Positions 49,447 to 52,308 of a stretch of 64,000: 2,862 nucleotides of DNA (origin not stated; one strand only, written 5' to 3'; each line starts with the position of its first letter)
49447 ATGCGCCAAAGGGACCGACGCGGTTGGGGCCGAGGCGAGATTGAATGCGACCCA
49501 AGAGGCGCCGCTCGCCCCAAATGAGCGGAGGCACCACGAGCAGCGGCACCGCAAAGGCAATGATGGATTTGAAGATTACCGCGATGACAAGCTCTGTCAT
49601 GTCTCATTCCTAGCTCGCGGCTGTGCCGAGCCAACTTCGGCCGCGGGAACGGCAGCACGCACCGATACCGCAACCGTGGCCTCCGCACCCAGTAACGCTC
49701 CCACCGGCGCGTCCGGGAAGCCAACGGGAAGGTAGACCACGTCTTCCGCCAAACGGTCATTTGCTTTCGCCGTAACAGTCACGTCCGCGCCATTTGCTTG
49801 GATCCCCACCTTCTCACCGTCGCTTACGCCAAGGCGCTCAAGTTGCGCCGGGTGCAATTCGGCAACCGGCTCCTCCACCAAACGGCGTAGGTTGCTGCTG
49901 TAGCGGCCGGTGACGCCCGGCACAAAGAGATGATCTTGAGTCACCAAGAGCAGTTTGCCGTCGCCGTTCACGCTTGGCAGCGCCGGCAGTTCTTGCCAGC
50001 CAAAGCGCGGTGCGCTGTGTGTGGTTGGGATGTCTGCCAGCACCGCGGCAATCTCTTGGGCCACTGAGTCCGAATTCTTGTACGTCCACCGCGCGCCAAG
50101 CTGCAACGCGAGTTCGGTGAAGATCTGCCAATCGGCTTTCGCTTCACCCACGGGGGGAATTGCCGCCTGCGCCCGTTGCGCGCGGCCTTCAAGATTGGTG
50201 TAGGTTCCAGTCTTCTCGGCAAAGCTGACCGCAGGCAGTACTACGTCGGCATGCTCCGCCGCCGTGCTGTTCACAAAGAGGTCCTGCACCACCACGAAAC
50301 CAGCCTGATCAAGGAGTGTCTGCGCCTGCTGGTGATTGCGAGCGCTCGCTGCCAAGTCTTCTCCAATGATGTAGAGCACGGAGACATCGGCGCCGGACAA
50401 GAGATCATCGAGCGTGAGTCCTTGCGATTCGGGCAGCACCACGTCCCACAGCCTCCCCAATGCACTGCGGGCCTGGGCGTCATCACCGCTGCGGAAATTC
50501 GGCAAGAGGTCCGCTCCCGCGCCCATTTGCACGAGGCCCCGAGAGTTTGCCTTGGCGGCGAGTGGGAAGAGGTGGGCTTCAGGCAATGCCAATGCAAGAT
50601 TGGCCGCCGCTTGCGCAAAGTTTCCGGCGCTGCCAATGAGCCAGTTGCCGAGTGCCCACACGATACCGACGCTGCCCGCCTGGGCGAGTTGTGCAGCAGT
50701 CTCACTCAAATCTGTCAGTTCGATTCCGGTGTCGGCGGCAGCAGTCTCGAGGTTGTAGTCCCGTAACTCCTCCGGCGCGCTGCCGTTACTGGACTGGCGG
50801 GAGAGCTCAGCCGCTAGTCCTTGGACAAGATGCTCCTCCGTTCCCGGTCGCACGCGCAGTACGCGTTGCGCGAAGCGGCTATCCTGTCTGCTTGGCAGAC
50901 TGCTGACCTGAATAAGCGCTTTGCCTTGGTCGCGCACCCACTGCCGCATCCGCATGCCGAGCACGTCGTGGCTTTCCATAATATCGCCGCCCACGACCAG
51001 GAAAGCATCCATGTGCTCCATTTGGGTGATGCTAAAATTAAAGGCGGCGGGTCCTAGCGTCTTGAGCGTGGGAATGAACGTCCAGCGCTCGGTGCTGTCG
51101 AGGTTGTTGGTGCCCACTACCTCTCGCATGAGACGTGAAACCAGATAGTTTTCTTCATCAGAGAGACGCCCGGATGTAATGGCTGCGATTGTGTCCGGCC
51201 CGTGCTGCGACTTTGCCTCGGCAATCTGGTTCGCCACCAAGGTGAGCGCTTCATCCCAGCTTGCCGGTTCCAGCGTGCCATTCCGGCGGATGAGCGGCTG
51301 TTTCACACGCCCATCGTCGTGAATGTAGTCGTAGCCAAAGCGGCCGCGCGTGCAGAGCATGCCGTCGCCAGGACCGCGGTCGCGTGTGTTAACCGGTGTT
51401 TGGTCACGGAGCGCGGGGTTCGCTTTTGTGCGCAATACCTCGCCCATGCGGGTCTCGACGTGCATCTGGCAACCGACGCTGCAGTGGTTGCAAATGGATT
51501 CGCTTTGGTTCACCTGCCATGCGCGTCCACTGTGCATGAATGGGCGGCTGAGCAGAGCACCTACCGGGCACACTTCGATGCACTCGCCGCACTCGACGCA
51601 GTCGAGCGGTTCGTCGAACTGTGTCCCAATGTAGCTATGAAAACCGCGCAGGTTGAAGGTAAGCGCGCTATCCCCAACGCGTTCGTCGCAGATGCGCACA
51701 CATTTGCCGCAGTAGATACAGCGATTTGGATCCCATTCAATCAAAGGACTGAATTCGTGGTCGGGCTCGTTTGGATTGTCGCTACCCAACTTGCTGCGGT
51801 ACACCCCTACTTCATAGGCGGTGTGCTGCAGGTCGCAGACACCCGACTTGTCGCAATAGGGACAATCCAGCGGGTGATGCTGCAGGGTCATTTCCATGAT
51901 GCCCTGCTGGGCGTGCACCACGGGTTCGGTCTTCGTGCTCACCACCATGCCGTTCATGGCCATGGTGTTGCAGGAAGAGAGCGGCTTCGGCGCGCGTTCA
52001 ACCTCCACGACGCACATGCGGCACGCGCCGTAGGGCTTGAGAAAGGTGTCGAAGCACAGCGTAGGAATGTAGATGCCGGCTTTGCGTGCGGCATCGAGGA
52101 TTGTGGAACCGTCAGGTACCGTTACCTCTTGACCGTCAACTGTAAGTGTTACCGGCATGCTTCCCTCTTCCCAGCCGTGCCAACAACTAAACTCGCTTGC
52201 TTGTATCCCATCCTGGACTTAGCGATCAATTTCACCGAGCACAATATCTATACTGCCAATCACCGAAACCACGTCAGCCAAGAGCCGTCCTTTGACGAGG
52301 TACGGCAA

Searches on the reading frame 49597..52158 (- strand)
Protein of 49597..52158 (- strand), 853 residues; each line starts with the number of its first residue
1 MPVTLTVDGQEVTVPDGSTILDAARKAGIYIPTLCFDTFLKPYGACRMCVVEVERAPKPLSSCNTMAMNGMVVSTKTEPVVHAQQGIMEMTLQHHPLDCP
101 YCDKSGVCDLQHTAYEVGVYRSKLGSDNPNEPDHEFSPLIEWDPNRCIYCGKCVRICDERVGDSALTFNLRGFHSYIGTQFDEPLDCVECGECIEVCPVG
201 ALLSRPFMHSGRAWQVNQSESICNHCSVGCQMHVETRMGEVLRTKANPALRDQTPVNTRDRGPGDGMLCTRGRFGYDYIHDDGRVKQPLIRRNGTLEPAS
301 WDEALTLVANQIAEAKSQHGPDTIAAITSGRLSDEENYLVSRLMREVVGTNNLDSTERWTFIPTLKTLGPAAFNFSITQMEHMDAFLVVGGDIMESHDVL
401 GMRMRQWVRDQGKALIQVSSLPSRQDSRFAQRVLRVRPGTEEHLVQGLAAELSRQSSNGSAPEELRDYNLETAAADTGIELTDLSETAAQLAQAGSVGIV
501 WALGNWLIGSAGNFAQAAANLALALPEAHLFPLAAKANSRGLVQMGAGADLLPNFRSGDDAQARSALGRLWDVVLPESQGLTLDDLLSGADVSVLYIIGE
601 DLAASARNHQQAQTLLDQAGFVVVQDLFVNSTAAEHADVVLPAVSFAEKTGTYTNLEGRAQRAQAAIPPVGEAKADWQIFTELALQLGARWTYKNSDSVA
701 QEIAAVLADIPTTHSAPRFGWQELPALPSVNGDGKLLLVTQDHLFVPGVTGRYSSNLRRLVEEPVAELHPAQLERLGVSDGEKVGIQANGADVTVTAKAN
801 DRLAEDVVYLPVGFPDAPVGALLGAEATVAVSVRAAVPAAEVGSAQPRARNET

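Call 45: search_protein_families(library=pfam, proteins=[window:49597-52158:-], max_evalue=0.001)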
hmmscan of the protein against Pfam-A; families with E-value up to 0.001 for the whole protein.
window:49597-52158:- (853 aa): 13 families
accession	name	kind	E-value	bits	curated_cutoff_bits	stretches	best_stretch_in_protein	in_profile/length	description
PF00384.28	Molybdopterin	-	7.3e-54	183.6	24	1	284-684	1-351/353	Molybdopterin oxidoreductase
PF13510.11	Fer2_4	-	1.6e-21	76.5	22.8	1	2-77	3-81/82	2Fe-2S iron-sulfur cluster binding domain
PF22117.2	Fer4_Nqo3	-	2.5e-14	53.7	27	1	138-202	2-66/67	NADH-quinone oxidoreductase subunit 3, ferredoxin-like domain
PF10588.14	NADH-G_4Fe-4S_3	-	6.4e-14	51.6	27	1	85-121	2-38/40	NADH-ubiquinone oxidoreductase-G iron-sulfur binding region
PF01568.27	Molydop_binding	-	1.6e-10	41.4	26.8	1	749-823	14-93/110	Molydopterin dinucleotide binding domain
PF04879.21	Molybdop_Fe4S4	-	7.6e-10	39.1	22.7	1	220-280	5-54/55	Molybdopterin oxidoreductase Fe4S4 domain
PF00111.32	Fer2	-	9.5e-09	35.5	21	1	6-54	2-48/77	2Fe-2S iron-sulfur cluster binding domain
PF12838.12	Fer4_7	-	1.1e-08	35.9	27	1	146-201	1-52/52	4Fe-4S dicluster domain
PF14697.11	Fer4_21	-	4.8e-07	30.3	35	1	143-200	4-55/59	4Fe-4S dicluster domain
PF00037.32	Fer4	-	4.9e-07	29.7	21.1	2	186-202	7-23/24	4Fe-4S binding domain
PF12837.12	Fer4_6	-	1.2e-05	25.4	25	1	140-160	2-22/24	4Fe-4S binding domain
PF13484.11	Fer4_16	-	4.3e-05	24.6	30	0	187-209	2-25/66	4Fe-4S double cluster binding domain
PF13237.11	Fer4_10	-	0.00018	21.8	25.5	1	142-198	4-53/53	4Fe-4S dicluster domain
